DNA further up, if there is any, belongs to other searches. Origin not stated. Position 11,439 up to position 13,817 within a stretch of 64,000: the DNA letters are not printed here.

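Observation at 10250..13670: cNMP-binding / pseudo-MinD-ParA / patatin phospholipase protein in a three-gene cluster with a lipoprotein and a Zn-ribbon membrane protein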

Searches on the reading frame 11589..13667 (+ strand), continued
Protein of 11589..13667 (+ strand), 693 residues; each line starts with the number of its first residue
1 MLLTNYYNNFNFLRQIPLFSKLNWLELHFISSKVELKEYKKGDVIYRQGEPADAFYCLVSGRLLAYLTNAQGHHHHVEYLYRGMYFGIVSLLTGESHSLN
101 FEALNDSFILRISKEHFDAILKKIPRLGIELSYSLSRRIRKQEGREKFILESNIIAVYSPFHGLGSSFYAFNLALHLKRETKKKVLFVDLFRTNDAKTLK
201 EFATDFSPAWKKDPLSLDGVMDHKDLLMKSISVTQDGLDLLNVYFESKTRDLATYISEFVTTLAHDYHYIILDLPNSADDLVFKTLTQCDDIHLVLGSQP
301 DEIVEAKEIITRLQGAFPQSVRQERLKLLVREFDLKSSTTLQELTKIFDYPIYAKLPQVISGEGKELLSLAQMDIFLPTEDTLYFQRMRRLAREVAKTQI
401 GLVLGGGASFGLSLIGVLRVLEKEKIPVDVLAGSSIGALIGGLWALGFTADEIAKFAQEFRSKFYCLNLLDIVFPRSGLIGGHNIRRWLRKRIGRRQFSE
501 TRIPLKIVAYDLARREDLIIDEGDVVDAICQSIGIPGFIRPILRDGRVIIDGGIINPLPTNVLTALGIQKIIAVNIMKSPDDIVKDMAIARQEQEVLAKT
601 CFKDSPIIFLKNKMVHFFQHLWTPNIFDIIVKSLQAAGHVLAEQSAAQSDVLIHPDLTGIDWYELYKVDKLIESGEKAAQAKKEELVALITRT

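Call 16: search_protein_families(library=pfam, proteins=[L077:4135-5985:+, L025:4-2043:+, L055:461-1525:+, L012:3619-3909:+, L006:8705-10765:+, L059:4929-5894:+, L055:11167-12444:+, L063:9445-9837:+, L024:11785-12147:+, L044:1861-2718:+], max_evalue=0.00001)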
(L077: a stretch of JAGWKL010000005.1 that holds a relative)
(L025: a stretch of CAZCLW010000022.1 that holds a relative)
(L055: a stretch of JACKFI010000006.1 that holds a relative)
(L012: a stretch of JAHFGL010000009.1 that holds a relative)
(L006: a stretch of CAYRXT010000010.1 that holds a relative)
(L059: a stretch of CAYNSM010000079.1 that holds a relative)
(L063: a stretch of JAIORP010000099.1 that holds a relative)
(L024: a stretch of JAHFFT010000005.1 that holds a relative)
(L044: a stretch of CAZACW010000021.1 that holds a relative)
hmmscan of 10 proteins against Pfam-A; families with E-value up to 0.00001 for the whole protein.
L077:4135-5985:+ (617 aa): 6 families
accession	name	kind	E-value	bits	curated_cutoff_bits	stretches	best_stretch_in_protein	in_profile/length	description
PF00441.29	Acyl-CoA_dh_1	-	3e-31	109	22.4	1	284-443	1-149/150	Acyl-CoA dehydrogenase, C-terminal domain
PF02771.21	Acyl-CoA_dh_N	-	2.2e-24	86.4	22.9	1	64-167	8-112/113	Acyl-CoA dehydrogenase, N-terminal domain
PF02770.24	Acyl-CoA_dh_M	-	7.1e-19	68.2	33.3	1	171-272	1-97/97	Acyl-CoA dehydrogenase, middle domain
PF21343.2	ACAD9-ACADV_C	-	1.5e-11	45.1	27.8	1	499-599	3-110/120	ACAD9/ACADV, C-terminal domain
PF21263.2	Acyl-CoA-dh_C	-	2.9e-06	28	27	0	519-588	12-77/96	Acyl-CoA dehydrogenase, C-terminal domain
PF08028.16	Acyl-CoA_dh_2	-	9.5e-06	26.4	22.7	1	301-426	3-127/134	Acyl-CoA dehydrogenase, C-terminal domain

L025:4-2043:+ (680 aa): 4 families
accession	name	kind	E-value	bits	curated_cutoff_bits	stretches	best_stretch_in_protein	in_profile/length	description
PF02737.24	3HCDH_N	-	1e-59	201.9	22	1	291-468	2-179/180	3-hydroxyacyl-CoA dehydrogenase, NAD binding domain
PF00725.27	3HCDH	-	1.2e-37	128.7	22.1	2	471-562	1-95/97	3-hydroxyacyl-CoA dehydrogenase, C-terminal domain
PF00378.25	ECH_1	-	1.7e-32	113.2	27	1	16-194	35-208/251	Enoyl-CoA hydratase/isomerase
PF16113.10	ECH_2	-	1.7e-21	77.6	27.2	1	2-171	16-184/335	Enoyl-CoA hydratase/isomerase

L055:461-1525:+ (355 aa): 1 family
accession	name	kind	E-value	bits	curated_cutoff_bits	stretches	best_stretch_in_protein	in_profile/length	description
PF05958.17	tRNA_U5-meth_tr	-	1.7e-21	77.1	23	1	167-350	164-355/357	tRNA (Uracil-5-)-methyltransferase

L012:3619-3909:+ (97 aa): 1 family
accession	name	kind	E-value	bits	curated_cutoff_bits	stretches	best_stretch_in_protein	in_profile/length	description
PF07845.16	DUF1636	-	7.6e-06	26.8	31.6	1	12-73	1-64/117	Protein of unknown function (DUF1636)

L006:8705-10765:+ (687 aa): 3 families
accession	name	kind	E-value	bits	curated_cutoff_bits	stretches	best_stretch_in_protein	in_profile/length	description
PF01379.25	Porphobil_deam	-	5e-50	170.4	22.1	1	12-213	2-206/207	Porphobilinogen deaminase, dipyromethane cofactor binding domain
PF00590.25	TP_methylase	-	3e-47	161.7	27.8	1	227-436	1-211/212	Tetrapyrrole (Corrin/Porphyrin) Methylases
PF02602.20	HEM4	-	1e-34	120.1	27.5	1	484-682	12-218/231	Uroporphyrinogen-III synthase HemD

L059:4929-5894:+ (322 aa): 1 family
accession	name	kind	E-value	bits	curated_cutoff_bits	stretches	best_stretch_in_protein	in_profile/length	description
PF00490.27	ALAD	-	1.8e-144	481.2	24.6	1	2-317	2-317/317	Delta-aminolevulinic acid dehydratase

L055:11167-12444:+ (426 aa): 1 family
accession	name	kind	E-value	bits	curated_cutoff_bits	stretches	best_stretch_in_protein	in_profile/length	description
PF00202.27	Aminotran_3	-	4.3e-66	223.7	30.5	1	35-396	10-373/403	Aminotransferase class-III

L063:9445-9837:+ (131 aa): 1 family
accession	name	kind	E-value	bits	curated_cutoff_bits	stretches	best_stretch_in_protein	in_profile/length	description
PF12092.13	DUF3568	-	2.8e-25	89.3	23.2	1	15-129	9-123/124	Protein of unknown function (DUF3568)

L024:11785-12147:+ (121 aa): 2 families
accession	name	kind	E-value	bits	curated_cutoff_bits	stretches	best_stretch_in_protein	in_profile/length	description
PF01050.24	MannoseP_isomer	-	3.2e-27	95.5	23.6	1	8-112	12-116/116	Mannose-6-phosphate isomerase C-terminal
PF07883.17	Cupin_2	-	6.7e-09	35.8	27.2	1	29-96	3-69/70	Cupin domain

L044:1861-2718:+ (286 aa): 3 families
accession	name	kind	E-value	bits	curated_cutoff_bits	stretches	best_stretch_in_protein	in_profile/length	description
PF00106.31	adh_short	-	4.5e-52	176.8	26.6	1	5-193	1-189/195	short chain dehydrogenase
PF13561.12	adh_short_C2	-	9.8e-35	120.7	27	1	13-199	3-189/236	Enoyl-(Acyl carrier protein) reductase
PF08659.16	KR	-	1.2e-11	45.3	22.6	1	7-167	3-163/180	KR domain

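Call 27: predict_structure(alignment_id=A2)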
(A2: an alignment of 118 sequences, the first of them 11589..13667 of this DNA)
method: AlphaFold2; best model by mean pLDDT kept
length: 693 residues; sequences in the alignment: 118
mean_pLDDT: 85.7   pTM: 0.80
mean pLDDT of the five models: 85.7, 84.9, 84.2, 83.5, 83.1
residues with pLDDT >= 90: 267; 70-90: 371; 50-70: 47; < 50: 8
segments of 3 or more residues with pLDDT < 50: 1-3, 144-148
pLDDT, mean of each block of 10 residues (from residue 1): 62 84 89 90 90 91 86 80 87 88 89 93 89 80 54 89 87 94 92 75 75 86 81 90 78 73 86 82 80 89 86 77 80 69 84 84 79 89 88 91 92 96 94 95 95 93 80 70 89 89 93 93 92 82 89 90 91 94 89 85 85 81 74 86 93 94 89 97 93 68
secondary structure, 60 per line:
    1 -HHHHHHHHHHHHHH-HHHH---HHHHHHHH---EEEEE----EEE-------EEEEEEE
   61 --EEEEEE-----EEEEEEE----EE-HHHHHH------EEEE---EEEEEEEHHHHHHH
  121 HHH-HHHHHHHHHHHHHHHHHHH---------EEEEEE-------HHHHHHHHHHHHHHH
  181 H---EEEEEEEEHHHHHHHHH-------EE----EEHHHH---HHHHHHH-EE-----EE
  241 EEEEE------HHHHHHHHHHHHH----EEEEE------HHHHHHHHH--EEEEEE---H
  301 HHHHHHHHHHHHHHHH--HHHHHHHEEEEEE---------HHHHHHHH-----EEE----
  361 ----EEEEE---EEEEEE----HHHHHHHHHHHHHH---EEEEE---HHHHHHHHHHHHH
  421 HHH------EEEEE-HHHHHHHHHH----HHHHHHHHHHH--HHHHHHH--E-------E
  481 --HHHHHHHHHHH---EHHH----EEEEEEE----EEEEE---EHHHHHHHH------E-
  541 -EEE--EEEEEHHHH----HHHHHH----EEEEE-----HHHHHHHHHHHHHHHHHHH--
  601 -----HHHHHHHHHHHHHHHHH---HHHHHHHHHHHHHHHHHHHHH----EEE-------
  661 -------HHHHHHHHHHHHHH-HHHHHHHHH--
elements in order (helices of 4 or more, strands of 3 or more residues): H2-15 H17-20 H24-31 E35-39 E44-46 E54-60 E63-68 E74-80 H88-93 E100-103 E107-113 H114-123 H125-143 E153-158 H166-181 E185-192 H193-201 H217-220 H224-230 E239-245 H252-264 E269-273 H280-288 E291-296 H300-316 H319-325 E326-331 H341-348 E354-356 E365-369 E373-378 H383-396 E400-404 H408-423 E430-434 H436-445 H450-460 H463-469 H483-493 E505-511 E516-520 H525-532 E542-544 E547-551 H552-555 H560-565 E570-574 H580-598 H606-622 H626-646 E651-653 H668-681 H683-691

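Call 62: search_protein_families(library=pfam, proteins=[L072:8723-10699:+, L072:6691-7914:+, L072:7930-8712:+, L024:2094-2666:+, L012:1903-2460:+, L020:443-997:+, L058:4371-4937:+, L029:3114-3668:+, L027:4284-4841:+, L004:4643-5239:+], max_evalue=0.01)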
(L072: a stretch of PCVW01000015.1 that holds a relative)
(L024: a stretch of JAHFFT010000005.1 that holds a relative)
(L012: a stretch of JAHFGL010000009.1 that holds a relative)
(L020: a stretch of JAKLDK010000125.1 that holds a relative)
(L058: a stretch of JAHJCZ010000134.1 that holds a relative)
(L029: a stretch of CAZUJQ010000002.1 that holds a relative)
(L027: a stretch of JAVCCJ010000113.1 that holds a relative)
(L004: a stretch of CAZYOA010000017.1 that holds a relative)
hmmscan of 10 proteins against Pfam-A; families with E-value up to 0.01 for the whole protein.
L072:8723-10699:+ (659 aa): 2 families
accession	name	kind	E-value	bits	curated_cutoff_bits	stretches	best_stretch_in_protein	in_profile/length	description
PF00501.34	AMP-binding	-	1.9e-81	274.3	29.9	1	10-421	3-384/384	AMP-binding enzyme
PF23562.2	AMP-binding_C_3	-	6.3e-06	27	20.8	1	459-506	2-50/124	AMP-binding enzyme C-terminal domain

L072:6691-7914:+ (408 aa): 4 families
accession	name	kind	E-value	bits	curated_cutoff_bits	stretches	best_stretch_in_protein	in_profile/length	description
PF02737.24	3HCDH_N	-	2e-64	217.3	22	1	5-184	1-180/180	3-hydroxyacyl-CoA dehydrogenase, NAD binding domain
PF00725.27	3HCDH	-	5.3e-45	152.3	22.1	2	186-280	1-97/97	3-hydroxyacyl-CoA dehydrogenase, C-terminal domain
PF01210.29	NAD_Gly3P_dh_N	-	9.1e-05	22.9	23.1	1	5-115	1-100/158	NAD-dependent glycerol-3-phosphate dehydrogenase N-terminus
PF11387.14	DUF2795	-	0.0062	16.8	25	0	342-371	9-39/54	Protein of unknown function (DUF2795)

L072:7930-8712:+ (261 aa): 2 families
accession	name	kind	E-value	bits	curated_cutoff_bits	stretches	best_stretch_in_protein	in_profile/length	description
PF00378.25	ECH_1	-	6e-63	213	27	1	13-261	3-251/251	Enoyl-CoA hydratase/isomerase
PF16113.10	ECH_2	-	2.3e-30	106.7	27.2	1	26-189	12-177/335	Enoyl-CoA hydratase/isomerase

L024:2094-2666:+ (191 aa): 2 families
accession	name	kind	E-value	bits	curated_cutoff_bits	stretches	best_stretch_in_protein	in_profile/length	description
PF01789.22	PsbP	-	1.8e-10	41.5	23.5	1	35-189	3-155/155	PsbP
PF18933.6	PsbP_2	-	0.0066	16.9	27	1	34-189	43-184/184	PsbP-like protein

L012:1903-2460:+ (186 aa): 2 families
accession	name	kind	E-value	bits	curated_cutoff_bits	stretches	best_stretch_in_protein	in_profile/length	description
PF01789.22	PsbP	-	5.1e-14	53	23.5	1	35-185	3-155/155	PsbP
PF18933.6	PsbP_2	-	2.3e-06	28.2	27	1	33-185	42-184/184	PsbP-like protein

L020:443-997:+ (185 aa): 2 families
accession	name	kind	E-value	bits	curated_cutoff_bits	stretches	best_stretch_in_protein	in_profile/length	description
PF01789.22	PsbP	-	4.2e-10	40.3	23.5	1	34-184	2-155/155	PsbP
PF18933.6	PsbP_2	-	1e-06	29.3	27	1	32-184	41-184/184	PsbP-like protein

L058:4371-4937:+ (189 aa): 2 families
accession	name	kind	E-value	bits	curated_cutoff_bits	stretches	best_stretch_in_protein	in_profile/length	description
PF01789.22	PsbP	-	9.8e-12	45.6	23.5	1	33-186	2-154/155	PsbP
PF18933.6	PsbP_2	-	6.7e-06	26.7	27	1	32-160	42-159/184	PsbP-like protein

L029:3114-3668:+ (185 aa): 2 families
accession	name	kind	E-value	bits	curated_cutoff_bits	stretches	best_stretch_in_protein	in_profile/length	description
PF01789.22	PsbP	-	3e-07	31.1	23.5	1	34-183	2-155/155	PsbP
PF18933.6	PsbP_2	-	0.00019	22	27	1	37-183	46-184/184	PsbP-like protein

L027:4284-4841:+ (186 aa): 2 families
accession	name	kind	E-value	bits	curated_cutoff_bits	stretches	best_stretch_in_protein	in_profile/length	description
PF01789.22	PsbP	-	2.4e-09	37.8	23.5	1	34-184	2-155/155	PsbP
PF18933.6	PsbP_2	-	2.7e-05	24.7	27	1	33-183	42-183/184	PsbP-like protein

L004:4643-5239:+ (199 aa): 2 families
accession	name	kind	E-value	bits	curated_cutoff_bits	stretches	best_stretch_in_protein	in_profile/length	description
PF01789.22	PsbP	-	8.3e-06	26.4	23.5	1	39-197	13-154/155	PsbP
PF18933.6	PsbP_2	-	0.00026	21.5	27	1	38-196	53-182/184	PsbP-like protein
